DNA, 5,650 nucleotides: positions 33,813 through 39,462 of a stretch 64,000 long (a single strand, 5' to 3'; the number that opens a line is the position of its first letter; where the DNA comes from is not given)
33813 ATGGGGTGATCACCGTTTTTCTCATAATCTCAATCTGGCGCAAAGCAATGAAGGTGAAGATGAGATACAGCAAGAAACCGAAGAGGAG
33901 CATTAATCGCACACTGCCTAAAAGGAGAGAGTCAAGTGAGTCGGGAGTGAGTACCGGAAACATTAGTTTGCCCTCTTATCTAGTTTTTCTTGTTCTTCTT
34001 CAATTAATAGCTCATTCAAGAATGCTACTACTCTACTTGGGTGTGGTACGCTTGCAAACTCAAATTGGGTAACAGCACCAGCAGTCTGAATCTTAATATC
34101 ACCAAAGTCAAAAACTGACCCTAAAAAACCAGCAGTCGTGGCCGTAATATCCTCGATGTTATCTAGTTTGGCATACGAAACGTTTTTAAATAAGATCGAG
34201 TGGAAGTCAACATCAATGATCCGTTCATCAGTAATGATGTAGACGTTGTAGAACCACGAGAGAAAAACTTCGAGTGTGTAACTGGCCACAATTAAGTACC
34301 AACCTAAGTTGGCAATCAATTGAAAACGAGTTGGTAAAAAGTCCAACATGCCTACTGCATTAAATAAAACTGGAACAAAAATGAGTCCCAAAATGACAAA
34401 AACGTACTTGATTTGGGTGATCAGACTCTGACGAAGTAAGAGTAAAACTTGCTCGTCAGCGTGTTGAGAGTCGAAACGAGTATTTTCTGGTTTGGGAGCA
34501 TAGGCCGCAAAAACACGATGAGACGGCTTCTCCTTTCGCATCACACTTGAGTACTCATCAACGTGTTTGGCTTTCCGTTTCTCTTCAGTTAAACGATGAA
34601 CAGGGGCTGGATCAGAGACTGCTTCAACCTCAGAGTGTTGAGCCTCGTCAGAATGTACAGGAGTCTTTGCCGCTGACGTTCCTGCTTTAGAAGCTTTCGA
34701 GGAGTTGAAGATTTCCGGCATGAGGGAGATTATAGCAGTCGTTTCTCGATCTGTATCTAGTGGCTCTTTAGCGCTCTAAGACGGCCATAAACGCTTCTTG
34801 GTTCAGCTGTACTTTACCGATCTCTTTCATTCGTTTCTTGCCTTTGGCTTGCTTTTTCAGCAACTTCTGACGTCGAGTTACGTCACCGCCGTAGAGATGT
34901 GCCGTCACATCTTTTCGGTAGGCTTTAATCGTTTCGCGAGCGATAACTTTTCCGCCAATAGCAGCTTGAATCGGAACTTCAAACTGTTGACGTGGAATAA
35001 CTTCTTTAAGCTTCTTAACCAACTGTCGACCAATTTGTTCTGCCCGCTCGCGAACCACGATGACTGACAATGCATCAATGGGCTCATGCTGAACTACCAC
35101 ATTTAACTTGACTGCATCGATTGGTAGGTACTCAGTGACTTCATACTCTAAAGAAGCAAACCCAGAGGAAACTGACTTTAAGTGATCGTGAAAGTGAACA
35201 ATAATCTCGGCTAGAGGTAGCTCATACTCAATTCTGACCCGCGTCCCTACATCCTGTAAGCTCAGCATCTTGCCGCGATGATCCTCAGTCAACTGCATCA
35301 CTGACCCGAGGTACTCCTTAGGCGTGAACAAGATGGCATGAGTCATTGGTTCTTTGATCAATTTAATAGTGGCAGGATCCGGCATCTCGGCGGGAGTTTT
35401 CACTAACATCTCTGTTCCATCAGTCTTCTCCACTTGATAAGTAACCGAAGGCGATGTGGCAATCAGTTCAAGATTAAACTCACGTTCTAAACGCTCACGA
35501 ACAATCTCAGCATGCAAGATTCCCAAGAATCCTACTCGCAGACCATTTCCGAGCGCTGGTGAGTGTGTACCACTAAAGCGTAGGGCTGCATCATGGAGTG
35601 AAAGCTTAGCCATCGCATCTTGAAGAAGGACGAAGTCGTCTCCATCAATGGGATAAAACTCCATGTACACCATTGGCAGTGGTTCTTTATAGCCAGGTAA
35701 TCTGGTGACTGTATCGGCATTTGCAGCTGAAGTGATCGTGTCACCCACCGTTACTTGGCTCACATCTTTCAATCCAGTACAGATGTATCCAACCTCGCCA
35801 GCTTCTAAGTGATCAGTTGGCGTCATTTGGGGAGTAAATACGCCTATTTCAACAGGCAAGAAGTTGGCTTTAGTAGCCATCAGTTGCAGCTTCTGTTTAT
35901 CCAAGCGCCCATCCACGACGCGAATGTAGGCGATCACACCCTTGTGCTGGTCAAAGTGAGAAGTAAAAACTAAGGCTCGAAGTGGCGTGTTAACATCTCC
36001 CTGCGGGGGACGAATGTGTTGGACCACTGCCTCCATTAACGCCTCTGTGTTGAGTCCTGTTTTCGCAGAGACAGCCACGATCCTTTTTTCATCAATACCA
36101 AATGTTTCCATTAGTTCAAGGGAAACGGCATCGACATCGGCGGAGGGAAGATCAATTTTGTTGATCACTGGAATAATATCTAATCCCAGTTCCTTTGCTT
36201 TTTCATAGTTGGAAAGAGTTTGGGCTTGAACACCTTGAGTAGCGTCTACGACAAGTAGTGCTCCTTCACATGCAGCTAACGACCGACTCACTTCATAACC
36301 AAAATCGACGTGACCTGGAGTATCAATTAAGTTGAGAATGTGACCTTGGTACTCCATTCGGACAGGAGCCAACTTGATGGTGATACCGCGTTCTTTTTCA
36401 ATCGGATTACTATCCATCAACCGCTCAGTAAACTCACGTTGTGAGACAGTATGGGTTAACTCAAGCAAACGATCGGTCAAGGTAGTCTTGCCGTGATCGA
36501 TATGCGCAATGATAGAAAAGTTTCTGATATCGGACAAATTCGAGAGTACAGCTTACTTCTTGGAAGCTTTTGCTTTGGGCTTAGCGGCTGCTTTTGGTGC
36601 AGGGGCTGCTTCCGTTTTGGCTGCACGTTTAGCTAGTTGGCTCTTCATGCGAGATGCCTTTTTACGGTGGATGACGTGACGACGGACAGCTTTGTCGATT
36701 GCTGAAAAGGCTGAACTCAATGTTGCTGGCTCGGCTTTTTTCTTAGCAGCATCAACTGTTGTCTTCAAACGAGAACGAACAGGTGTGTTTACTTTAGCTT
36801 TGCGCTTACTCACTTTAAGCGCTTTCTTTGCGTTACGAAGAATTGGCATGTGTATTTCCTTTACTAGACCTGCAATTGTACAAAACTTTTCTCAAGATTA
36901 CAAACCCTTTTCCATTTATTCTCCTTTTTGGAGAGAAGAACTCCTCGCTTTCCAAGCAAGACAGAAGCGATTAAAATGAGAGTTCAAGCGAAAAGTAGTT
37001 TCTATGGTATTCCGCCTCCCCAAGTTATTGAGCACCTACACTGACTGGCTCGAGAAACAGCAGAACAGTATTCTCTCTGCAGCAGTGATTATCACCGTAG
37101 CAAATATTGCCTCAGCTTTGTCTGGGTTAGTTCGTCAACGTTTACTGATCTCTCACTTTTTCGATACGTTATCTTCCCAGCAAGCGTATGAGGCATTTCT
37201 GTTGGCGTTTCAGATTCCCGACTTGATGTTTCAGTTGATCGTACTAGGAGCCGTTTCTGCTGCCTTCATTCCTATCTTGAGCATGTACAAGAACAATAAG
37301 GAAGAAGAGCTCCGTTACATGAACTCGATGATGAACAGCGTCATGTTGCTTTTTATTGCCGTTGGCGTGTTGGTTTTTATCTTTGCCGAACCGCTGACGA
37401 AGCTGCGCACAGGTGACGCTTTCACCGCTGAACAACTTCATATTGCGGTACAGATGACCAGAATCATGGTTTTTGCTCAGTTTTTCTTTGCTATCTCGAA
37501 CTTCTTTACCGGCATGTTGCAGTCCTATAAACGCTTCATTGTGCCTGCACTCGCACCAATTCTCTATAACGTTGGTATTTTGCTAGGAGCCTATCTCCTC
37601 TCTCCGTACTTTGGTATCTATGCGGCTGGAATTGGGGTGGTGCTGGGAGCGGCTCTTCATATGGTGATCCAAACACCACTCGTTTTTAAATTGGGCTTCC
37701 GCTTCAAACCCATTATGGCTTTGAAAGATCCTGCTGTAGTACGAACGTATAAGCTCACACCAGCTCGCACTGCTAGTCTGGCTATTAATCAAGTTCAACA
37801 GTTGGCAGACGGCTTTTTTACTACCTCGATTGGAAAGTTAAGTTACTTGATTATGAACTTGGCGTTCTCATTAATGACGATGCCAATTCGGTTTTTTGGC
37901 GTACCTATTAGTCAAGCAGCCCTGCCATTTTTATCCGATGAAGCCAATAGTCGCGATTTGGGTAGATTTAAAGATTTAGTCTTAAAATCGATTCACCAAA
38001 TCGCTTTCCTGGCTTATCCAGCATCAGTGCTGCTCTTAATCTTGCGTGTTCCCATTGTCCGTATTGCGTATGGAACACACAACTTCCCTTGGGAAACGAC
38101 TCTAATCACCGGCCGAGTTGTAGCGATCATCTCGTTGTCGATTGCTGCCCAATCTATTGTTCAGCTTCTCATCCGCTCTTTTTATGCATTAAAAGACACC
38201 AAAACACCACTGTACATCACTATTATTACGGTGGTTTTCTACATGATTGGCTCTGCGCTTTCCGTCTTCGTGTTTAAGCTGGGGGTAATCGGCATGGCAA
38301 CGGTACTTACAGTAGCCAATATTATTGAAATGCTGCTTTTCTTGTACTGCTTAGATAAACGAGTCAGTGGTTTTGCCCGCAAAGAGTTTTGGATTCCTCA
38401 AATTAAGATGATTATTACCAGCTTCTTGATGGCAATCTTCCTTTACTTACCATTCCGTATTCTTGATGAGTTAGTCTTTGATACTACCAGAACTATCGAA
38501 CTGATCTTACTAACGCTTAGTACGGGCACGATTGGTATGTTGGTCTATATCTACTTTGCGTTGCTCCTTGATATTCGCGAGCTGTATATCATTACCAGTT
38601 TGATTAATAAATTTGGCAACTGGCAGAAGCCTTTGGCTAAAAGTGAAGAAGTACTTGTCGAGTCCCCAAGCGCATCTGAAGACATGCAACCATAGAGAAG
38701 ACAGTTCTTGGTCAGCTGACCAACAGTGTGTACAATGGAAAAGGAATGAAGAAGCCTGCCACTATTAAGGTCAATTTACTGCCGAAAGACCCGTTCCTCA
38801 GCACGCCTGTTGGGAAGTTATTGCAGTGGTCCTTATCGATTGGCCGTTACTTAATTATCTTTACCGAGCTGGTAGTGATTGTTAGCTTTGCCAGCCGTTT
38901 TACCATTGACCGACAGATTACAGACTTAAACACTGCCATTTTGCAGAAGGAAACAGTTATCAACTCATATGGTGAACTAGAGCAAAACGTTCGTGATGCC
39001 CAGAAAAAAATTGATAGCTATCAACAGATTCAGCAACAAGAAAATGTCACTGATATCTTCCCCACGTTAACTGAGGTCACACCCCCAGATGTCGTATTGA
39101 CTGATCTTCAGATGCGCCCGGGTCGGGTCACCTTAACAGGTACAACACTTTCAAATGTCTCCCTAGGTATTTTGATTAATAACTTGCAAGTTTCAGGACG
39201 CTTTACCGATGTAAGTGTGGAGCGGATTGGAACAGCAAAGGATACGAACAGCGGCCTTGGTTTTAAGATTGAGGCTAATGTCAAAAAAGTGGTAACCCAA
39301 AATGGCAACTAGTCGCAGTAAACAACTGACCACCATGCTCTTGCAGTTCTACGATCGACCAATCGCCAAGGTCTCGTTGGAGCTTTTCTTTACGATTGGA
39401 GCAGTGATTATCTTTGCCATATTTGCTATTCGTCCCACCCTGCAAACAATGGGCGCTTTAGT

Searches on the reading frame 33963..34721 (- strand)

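Call 12: search_protein_families(library=pfam, proteins=[window:33963-34721:-], max_evalue=0.001)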
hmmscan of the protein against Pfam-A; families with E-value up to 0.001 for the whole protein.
window:33963-34721:- (252 aa): 1 family
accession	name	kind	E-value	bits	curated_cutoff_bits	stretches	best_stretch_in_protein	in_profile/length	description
PF03703.20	bPH_2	-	2.3e-05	25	22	1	157-234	2-77/78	Bacterial PH domain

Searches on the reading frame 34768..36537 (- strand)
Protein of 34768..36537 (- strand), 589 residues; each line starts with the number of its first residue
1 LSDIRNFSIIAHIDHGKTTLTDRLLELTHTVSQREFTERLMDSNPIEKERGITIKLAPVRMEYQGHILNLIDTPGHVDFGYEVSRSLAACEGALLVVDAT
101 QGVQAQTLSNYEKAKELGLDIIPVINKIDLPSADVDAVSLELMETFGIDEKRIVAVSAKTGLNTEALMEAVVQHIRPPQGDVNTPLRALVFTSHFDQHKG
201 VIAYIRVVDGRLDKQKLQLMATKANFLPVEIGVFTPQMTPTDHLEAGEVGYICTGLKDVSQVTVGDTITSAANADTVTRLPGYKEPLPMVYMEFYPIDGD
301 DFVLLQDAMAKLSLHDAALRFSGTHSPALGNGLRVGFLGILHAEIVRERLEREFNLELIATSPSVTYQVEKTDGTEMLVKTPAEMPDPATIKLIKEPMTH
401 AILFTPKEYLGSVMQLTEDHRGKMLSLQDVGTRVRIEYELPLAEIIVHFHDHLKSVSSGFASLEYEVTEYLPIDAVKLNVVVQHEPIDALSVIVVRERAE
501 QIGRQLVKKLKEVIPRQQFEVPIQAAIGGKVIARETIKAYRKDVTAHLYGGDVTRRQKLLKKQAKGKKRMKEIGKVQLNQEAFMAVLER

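Call 12: search_protein_families(library=pfam, proteins=[window:34768-36537:-], max_evalue=0.001)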
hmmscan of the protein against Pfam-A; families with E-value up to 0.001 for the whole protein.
window:34768-36537:- (589 aa): 6 families
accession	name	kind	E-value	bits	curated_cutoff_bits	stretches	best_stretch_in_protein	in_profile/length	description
PF00009.33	GTP_EFTU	-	2.4e-57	194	26.5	1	3-176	2-187/188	Elongation factor Tu GTP binding domain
PF06421.17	LepA_C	-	5.8e-48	161.9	29.7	1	482-587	1-106/107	GTP-binding protein LepA C-terminus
PF00679.30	EFG_C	-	5.9e-18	65.1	27.9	1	394-479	2-87/89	Elongation factor G C-terminus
PF03144.31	GTP_EFTU_D2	-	8.3e-08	33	30.3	1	200-269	1-73/73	Elongation factor Tu domain 2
PF01926.29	MMR_HSR1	-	3.3e-06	27.6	21.9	1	15-127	10-113/113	50S ribosome-binding GTPase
PF22042.2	EF-G_D2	-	0.00041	20.8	27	1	185-222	1-38/84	Elongation factor G domain 2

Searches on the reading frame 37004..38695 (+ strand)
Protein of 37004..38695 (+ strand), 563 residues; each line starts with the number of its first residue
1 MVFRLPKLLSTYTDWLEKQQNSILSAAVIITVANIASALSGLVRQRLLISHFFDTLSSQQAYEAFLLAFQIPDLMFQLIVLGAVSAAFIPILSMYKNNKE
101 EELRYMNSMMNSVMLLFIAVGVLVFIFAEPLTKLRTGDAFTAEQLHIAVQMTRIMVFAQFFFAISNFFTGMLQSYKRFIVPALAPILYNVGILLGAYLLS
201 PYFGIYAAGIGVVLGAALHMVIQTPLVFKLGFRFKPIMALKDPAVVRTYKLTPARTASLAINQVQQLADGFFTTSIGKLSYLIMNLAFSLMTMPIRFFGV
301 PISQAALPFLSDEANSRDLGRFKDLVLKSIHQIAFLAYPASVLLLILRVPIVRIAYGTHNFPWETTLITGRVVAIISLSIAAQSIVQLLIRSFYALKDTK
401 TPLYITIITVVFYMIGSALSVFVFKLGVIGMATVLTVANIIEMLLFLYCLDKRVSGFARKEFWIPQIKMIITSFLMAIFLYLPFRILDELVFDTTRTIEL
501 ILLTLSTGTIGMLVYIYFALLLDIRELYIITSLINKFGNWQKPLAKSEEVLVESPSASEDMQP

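Call 12: search_protein_families(library=pfam, proteins=[window:37004-38695:+], max_evalue=0.001)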
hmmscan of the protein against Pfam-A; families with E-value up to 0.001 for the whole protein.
window:37004-38695:+ (563 aa): 3 families
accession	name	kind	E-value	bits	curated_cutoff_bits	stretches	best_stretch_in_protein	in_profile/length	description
PF03023.19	MurJ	-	1.5e-74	251.7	27.4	1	59-484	8-433/451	Lipid II flippase MurJ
PF01554.23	MatE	-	8.4e-09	35.8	24.9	2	259-415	6-157/161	MatE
PF13440.11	Polysacc_synt_3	-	1.6e-06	28.1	23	1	142-358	78-286/293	Polysaccharide biosynthesis protein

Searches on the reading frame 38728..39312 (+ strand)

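Call 12: search_protein_families(library=pfam, proteins=[window:38728-39312:+], max_evalue=0.001)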
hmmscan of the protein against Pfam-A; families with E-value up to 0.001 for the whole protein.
window:38728-39312:+ (194 aa): 1 family
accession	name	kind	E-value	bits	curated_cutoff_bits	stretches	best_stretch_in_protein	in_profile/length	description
PF05137.18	PilN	-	1.1e-12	48.2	22.8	1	110-184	2-77/78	Fimbrial assembly protein (PilN)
